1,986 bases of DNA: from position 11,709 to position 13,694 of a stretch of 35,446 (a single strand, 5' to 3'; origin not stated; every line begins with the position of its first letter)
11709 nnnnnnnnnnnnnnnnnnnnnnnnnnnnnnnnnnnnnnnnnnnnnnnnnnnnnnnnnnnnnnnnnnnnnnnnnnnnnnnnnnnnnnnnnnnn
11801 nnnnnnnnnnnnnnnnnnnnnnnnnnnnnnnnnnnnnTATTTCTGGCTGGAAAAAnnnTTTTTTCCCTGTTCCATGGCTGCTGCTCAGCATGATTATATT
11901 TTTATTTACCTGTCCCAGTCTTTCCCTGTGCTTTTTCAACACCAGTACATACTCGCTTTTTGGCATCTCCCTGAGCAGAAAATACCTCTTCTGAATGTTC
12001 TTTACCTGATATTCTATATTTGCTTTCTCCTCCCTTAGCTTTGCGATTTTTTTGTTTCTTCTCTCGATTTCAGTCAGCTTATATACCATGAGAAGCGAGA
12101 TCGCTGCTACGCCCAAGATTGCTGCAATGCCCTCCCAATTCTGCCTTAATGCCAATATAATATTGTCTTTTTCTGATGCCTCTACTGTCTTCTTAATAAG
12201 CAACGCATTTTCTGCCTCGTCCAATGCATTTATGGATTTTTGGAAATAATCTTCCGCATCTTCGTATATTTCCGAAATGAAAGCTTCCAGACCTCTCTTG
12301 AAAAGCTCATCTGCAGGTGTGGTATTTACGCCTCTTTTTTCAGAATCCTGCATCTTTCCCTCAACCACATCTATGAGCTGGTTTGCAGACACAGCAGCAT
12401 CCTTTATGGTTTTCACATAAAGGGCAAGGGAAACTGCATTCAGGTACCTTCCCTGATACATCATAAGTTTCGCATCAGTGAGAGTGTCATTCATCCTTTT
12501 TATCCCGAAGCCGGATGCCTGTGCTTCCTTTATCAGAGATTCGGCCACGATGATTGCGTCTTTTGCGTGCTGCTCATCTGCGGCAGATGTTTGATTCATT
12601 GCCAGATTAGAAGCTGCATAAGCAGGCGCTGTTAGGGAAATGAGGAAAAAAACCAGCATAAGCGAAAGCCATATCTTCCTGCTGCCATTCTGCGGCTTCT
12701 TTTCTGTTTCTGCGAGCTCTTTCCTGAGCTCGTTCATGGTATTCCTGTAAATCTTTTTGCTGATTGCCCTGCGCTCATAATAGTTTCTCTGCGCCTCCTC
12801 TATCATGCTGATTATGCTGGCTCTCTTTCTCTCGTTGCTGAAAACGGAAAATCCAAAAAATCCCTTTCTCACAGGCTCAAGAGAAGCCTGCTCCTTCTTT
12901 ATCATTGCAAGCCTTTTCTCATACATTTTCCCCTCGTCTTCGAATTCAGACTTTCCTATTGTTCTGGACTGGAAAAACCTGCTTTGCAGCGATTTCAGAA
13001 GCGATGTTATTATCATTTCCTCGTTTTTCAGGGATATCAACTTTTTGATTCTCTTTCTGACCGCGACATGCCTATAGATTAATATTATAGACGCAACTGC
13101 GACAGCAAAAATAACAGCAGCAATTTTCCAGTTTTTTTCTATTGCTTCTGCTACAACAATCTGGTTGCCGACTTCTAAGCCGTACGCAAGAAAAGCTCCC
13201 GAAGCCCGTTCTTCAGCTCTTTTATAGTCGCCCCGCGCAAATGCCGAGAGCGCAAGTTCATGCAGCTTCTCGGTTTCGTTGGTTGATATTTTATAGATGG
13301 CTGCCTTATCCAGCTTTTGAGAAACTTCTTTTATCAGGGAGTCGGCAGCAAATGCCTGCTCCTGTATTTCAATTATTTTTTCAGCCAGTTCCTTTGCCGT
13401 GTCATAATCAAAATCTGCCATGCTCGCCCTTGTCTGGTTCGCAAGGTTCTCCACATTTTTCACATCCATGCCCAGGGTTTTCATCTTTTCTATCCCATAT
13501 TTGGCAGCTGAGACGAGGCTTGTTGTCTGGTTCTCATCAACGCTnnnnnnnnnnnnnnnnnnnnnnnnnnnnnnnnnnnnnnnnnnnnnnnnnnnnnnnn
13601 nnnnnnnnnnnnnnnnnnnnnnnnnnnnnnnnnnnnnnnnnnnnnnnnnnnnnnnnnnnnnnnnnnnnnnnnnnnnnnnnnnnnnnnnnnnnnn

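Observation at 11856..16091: Giant LamG surface protein that looks like an in-frame fusion or duplication: a second signal-peptide-like segment and a repeated stalk-TM-cytoplasmic module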

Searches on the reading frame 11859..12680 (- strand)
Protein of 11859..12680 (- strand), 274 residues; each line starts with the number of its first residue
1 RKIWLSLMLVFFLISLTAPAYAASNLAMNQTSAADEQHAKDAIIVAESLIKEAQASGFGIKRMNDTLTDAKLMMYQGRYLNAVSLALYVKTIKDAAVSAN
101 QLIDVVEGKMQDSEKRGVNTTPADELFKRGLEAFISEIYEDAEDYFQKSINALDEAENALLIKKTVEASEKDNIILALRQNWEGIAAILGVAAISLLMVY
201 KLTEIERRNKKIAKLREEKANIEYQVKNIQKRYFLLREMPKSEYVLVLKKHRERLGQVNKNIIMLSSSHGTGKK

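Call 14: find_homologous_proteins(query=window:11859-12680:-, max_evalue=0.001)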
Query window:11859-12680:-: 1085 candidates shared short words with the query, none scored E <= 0.001.

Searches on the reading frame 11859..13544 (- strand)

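Call 24: search_protein_families(library=pfam, proteins=[window:11859-13544:-], max_evalue=1)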
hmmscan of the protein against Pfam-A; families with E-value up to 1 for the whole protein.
window:11859-13544:- (562 aa): 13 families
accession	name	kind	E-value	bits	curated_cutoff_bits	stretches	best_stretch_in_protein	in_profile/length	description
PF19748.4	DUF6235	-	0.0075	16.5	25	1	131-200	20-86/96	Family of unknown function (DUF6235)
PF07719.23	TPR_2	-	0.0094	16.5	27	1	411-438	1-28/34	Tetratricopeptide repeat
PF04956.18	TrbC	-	0.011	16.4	27.9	0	285-318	5-37/98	TrbC/VIRB2 pilin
PF12895.13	ANAPC3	-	0.016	15.9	27.2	1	47-111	5-43/82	Anaphase-promoting complex, cyclosome, subunit 3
PF18082.7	NAT_N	-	0.019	16.3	27.8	1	251-282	79-110/129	N-acyltransferase N-terminal domain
PF11536.14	DUF3226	-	0.021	15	27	1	400-466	105-170/208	Protein of unknown function (DUF3226)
PF13424.12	TPR_12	-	0.022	15.4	30.1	0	45-70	17-42/77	Tetratricopeptide repeat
PF13374.12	TPR_10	-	0.031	14.7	27.5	0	43-68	14-39/42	Tetratricopeptide repeat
PF22963.3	Ig_NUP210_3rd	-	0.033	14.9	27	1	508-556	17-66/105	NUP210 Ig-like domain 3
PF00515.34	TPR_1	-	0.072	13.4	27.8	1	411-438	1-28/34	Tetratricopeptide repeat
PF19579.4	FtsL_2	-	0.087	13.2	24.6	1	474-521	19-66/100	Bacteriodetes cell division protein (FtsL-like)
PF05106.17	Phage_holin_3_1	-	0.29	12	23.8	0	133-166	12-46/99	Phage holin family (Lysis protein S)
PF06305.16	LapA_dom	-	0.59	10.5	28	1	472-507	24-63/64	Lipopolysaccharide assembly protein A domain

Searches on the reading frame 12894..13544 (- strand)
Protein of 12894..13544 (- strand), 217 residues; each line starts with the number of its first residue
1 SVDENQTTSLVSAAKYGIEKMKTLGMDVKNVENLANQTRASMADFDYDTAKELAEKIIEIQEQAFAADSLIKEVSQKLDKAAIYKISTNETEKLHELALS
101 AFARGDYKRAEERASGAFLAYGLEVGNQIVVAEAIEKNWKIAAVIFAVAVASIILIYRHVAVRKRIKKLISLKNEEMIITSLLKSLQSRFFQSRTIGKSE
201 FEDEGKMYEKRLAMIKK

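Call 24: search_protein_families(library=pfam, proteins=[P0004], max_evalue=1)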
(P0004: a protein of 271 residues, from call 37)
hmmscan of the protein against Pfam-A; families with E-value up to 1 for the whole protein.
P0004 (271 aa): 2 families
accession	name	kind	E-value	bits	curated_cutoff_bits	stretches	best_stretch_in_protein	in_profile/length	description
PF13255.11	DUF4046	-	0.099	13.7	22.8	0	220-255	49-84/90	Protein of unknown function (DUF4046)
PF08702.15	Fib_alpha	-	0.13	12.9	29.9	1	36-116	39-119/143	Fibrinogen alpha/beta chain family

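Call 37: search_protein_representatives(alignment_id=A1)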
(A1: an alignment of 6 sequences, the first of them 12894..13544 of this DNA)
Query: 6 sequences, 220 profile positions. Proteins with E-value up to 0.001 (for the whole library): 2263; up to 1e-10: 1605; up to 1e-30: 426. The best 150 are listed.
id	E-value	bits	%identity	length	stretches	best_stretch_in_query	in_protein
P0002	1.9e-168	573.8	-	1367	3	1-217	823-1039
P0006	1.4e-103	361.7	-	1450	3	2-219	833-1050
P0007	4.1e-101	353.7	-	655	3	3-217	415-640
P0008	2.3e-96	338.1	-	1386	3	3-219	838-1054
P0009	1.1e-94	332.6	-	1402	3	6-217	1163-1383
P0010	1.0e-90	319.7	-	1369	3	4-217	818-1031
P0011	2.0e-90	318.7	-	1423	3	4-218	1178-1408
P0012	1.7e-86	305.8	-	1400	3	6-217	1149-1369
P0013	2.5e-86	305.3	-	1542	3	6-217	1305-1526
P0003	3.9e-83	294.8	-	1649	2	3-219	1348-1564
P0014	2.6e-82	292.2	-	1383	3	5-217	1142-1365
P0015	2.4e-78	279.2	-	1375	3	9-217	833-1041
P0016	1.8e-77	276.4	-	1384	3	4-215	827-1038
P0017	4.4e-76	271.8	-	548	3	21-219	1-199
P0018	4.7e-76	271.7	-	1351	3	4-217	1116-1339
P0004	2.3e-70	253.1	-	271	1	1-217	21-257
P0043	1.1e-62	228.0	-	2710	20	4-117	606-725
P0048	4.6e-57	209.6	-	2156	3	7-217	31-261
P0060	1.3e-47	178.8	-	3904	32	3-118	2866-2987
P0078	2.1e-44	168.2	-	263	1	3-217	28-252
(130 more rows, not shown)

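Call 43: list_cluster_members(proteins=[P0006, P0008, P0009, P0003, P0004, P0078, P0011, P0043, P0060, P0048])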
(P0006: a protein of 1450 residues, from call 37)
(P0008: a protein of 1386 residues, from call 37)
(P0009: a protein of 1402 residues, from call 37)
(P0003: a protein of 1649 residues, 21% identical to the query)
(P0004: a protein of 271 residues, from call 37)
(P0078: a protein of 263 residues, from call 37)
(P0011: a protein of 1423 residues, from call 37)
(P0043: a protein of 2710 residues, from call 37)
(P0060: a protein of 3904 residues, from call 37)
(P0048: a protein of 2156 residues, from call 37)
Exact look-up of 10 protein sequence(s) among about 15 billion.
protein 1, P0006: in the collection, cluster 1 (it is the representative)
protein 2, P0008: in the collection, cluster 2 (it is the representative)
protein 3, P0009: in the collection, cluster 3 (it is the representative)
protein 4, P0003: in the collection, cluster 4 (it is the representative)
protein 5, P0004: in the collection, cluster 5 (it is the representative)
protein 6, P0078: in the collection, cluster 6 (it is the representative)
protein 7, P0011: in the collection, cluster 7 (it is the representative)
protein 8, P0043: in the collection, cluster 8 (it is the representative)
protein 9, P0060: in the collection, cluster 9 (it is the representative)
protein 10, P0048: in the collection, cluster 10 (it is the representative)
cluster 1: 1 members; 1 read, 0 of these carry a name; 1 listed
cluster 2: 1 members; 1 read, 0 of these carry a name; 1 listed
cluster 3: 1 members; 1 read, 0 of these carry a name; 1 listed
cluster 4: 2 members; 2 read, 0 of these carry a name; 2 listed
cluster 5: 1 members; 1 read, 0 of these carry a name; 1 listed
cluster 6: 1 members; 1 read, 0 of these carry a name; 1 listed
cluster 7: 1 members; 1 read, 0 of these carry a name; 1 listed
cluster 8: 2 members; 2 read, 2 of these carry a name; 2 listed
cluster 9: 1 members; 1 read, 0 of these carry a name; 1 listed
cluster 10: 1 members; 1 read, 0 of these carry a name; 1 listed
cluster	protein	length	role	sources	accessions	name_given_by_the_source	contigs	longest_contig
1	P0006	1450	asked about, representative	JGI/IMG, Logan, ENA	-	-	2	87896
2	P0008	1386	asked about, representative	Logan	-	-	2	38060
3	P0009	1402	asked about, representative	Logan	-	-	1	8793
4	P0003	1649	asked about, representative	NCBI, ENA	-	-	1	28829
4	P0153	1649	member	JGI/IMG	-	-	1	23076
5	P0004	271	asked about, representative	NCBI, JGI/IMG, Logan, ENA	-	-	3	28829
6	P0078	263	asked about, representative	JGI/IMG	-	-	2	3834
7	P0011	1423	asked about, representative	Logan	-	-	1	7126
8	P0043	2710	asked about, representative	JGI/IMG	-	hypothetical protein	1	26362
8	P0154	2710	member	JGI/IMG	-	hypothetical protein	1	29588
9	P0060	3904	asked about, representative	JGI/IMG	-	-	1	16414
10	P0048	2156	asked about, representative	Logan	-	-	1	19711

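Call 65: search_solved_structures(query=A1, max_evalue=1)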
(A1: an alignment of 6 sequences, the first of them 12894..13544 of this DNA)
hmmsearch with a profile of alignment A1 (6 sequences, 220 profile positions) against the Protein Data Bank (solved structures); distinct sequences matched with E-value up to 1: 6.
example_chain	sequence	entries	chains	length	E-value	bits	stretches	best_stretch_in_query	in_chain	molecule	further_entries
3qkr_B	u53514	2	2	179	0.015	18.2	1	56-155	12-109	DNA double-strand break repair rad50 ATPase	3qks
1ii8_B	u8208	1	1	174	0.017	18.1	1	56-155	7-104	Rad50 ABC-ATPase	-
9dmr_A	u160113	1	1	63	0.081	15.9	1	20-75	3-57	Mitochondrial proton/calcium exchanger protein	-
9ba1_A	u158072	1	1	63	0.1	15.5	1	20-75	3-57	Mitochondrial proton/calcium exchanger protein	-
3ros_A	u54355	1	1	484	0.77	12.7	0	29-87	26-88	NAD-dependent aldehyde dehydrogenase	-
1us8_B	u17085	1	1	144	0.99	12.3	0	89-155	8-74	DNA DOUBLE-STRAND BREAK REPAIR RAD50 ATPASE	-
